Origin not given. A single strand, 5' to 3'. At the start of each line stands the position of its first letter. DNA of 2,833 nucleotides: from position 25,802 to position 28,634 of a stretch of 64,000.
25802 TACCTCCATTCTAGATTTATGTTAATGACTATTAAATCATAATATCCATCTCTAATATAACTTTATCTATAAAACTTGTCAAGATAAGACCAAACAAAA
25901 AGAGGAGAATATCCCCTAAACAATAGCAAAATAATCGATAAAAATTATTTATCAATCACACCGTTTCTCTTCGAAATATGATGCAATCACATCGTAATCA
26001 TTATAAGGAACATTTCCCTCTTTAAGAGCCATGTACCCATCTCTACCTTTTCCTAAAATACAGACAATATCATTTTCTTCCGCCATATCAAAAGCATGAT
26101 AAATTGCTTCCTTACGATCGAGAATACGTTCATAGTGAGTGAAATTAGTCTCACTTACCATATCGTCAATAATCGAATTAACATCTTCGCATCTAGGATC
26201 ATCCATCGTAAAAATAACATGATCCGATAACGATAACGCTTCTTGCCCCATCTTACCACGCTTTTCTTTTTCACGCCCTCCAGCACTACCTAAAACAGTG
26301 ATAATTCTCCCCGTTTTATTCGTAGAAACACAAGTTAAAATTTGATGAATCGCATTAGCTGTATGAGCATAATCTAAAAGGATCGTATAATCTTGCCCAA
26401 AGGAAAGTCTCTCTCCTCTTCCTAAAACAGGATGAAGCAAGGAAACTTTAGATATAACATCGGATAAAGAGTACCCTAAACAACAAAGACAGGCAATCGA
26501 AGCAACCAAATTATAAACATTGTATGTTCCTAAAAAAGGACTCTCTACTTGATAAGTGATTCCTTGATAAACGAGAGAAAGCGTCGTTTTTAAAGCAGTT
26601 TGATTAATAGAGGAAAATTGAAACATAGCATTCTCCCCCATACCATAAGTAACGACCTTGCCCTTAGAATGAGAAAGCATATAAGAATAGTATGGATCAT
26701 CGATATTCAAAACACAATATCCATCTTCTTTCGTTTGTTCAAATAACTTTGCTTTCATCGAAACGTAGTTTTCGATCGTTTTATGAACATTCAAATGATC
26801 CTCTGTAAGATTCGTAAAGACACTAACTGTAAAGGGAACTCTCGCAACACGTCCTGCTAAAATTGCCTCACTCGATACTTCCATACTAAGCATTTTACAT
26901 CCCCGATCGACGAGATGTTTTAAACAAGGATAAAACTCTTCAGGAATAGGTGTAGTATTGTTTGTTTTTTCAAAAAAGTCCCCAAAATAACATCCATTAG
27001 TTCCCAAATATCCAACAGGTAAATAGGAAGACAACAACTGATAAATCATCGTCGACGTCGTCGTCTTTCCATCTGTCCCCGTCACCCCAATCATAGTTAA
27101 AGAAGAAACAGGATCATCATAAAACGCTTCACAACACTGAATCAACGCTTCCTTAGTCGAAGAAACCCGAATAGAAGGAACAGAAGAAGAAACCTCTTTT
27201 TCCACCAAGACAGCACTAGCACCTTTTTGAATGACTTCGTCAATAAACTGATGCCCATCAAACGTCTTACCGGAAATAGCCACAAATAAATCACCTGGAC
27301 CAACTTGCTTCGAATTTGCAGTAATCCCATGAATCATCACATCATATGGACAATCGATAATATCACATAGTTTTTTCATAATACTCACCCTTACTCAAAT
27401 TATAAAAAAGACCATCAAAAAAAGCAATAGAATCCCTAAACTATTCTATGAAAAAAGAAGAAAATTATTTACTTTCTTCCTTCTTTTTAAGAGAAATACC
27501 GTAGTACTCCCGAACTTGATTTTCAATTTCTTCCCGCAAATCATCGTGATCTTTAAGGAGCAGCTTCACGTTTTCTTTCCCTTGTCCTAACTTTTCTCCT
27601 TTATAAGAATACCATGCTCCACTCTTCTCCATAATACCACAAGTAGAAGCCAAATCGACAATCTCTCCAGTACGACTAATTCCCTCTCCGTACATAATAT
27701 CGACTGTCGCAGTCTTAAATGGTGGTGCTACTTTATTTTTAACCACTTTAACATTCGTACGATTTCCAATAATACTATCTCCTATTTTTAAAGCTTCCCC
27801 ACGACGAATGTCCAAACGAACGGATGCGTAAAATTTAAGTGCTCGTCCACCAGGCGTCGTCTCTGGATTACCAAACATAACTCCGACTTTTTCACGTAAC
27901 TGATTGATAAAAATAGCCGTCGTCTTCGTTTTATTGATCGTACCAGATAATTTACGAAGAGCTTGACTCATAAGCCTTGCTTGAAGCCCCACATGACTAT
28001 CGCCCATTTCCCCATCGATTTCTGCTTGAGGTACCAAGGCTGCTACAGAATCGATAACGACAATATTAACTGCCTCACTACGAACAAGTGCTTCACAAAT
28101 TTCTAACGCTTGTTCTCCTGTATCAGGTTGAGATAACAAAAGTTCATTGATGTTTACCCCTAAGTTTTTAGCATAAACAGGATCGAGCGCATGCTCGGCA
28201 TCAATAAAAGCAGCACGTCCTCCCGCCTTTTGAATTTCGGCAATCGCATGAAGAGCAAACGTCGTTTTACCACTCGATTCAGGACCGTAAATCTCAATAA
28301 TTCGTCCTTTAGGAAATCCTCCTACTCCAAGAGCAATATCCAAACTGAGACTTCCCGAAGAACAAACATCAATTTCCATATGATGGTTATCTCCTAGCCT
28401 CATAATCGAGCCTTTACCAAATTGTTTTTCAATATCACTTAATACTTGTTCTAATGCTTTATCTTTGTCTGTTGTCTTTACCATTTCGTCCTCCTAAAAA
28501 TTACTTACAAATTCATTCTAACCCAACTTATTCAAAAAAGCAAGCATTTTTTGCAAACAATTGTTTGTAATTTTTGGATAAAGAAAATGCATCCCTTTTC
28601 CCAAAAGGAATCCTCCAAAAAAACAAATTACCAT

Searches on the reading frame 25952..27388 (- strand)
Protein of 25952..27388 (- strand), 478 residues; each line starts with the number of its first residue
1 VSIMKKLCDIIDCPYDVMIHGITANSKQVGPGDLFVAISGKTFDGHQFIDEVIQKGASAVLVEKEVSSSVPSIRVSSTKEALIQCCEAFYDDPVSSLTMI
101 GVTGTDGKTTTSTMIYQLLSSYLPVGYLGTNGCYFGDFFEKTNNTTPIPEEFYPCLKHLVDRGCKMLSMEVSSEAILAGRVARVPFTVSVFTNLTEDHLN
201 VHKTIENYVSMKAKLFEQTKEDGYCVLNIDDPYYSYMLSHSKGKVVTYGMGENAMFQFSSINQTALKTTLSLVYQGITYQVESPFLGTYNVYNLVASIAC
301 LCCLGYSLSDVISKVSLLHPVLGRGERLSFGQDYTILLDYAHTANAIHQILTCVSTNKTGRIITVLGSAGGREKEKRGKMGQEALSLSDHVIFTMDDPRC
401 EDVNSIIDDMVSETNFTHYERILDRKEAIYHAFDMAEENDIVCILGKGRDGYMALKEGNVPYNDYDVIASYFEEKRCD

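Call 47: search_protein_families(library=pfam, proteins=[window:25952-27388:-], max_evalue=0.0001)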
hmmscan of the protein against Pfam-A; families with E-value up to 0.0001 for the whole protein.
window:25952-27388:- (478 aa): 3 families
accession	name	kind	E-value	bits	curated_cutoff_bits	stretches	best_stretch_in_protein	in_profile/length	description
PF08245.18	Mur_ligase_M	-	5.9e-50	170.4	24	1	102-300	1-199/200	Mur ligase middle domain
PF02875.26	Mur_ligase_C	-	2.8e-23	83.5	28.4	1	323-448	1-127/127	Mur ligase, glutamate ligase domain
PF01225.30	Mur_ligase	-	9.5e-12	45.6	21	1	19-82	2-70/95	Mur ligase family, catalytic domain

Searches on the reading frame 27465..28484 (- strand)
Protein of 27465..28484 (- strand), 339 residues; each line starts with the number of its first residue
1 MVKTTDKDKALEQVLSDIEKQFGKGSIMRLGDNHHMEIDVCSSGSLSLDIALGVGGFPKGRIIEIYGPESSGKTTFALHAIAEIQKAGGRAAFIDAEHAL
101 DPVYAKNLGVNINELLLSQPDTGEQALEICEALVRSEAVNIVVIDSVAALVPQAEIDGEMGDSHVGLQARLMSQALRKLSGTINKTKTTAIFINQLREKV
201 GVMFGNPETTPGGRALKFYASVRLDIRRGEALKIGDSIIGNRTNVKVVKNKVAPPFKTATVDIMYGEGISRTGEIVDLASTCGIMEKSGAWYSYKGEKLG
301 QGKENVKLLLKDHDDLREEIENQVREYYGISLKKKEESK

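Call 47: search_protein_families(library=pfam, proteins=[window:27465-28484:-], max_evalue=0.0001)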
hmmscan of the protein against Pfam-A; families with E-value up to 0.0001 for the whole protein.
window:27465-28484:- (339 aa): 7 families
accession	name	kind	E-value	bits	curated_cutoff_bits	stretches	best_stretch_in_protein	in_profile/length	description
PF00154.27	RecA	-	7e-143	475.2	27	1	9-270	1-262/262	recA bacterial DNA recombination protein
PF21096.2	RecA_C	-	1.3e-24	86.5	27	1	273-328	1-56/57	RecA C-terminal domain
PF06745.19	ATPase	-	3.9e-09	36.6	26.6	1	48-115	8-77/231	KaiC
PF08423.17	Rad51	-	1e-07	31.9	22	1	41-230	8-213/244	Rad51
PF13479.12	AAA_24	-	3.9e-06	27.3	27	1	63-153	5-79/195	AAA domain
PF01637.24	ATPase_2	-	4.7e-05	23.7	33.2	1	61-191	21-114/225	ATPase domain predominantly from Archaea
PF13481.12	AAA_25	-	8.7e-05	22.7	27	0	57-94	30-65/195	AAA domain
